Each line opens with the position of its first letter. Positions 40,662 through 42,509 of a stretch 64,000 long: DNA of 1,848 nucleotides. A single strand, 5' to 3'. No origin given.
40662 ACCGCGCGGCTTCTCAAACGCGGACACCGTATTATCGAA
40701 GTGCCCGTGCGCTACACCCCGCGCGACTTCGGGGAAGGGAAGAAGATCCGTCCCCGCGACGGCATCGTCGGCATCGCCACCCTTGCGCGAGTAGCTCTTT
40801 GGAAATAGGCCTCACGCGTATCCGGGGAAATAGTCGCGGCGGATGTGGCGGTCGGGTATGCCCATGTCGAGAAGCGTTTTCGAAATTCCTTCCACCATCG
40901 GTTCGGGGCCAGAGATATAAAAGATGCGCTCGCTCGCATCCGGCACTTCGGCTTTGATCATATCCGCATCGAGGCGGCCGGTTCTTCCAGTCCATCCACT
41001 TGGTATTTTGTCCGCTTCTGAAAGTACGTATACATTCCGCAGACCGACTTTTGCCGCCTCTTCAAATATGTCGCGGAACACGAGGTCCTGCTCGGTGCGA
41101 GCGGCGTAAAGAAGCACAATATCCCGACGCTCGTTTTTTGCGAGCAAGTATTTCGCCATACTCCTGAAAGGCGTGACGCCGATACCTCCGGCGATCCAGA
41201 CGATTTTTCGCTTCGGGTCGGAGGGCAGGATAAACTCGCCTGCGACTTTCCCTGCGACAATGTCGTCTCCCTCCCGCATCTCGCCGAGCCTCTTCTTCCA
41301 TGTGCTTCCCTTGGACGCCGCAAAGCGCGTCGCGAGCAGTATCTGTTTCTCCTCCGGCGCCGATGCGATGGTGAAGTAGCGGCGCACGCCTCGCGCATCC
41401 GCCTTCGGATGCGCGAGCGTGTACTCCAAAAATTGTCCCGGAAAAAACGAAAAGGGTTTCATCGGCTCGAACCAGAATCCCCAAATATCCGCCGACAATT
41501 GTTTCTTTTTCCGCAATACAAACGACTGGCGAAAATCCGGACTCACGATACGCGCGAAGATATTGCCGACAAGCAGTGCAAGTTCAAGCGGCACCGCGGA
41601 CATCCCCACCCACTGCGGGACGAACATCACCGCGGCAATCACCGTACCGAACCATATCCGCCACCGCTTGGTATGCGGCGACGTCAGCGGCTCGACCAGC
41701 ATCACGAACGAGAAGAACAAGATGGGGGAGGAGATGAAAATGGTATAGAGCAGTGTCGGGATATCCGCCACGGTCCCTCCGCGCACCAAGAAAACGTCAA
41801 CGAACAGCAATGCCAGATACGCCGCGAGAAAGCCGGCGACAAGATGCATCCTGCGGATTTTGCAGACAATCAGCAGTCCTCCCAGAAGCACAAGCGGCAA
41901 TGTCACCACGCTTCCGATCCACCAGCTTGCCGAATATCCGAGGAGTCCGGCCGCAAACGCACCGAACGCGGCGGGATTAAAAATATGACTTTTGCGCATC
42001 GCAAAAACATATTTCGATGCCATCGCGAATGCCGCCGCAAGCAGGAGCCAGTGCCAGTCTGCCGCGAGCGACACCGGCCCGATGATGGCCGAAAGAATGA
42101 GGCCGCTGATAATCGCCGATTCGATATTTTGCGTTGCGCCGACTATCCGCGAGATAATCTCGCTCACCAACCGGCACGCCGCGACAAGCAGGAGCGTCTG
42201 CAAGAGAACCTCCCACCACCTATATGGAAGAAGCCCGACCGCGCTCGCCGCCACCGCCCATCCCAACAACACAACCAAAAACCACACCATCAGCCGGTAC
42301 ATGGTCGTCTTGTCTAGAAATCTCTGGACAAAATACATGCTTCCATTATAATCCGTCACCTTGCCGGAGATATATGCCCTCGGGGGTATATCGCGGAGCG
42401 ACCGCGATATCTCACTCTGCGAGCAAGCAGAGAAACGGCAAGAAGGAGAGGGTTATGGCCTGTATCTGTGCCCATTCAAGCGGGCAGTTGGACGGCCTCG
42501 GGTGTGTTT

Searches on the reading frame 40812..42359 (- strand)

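Call 78: search_protein_families(library=pfam, proteins=[window:40812-42359:-], max_evalue=0.00001)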
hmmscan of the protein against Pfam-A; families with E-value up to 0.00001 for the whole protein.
window:40812-42359:- (515 aa): 2 families
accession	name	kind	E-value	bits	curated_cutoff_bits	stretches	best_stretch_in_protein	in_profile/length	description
PF00175.26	NAD_binding_1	-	4e-19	69.7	22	1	389-493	2-108/109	Oxidoreductase NAD-binding domain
PF03116.20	NQR2_RnfD_RnfE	-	3.8e-09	36.8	27.7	1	145-272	167-286/296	NQR2, RnfD, RnfE family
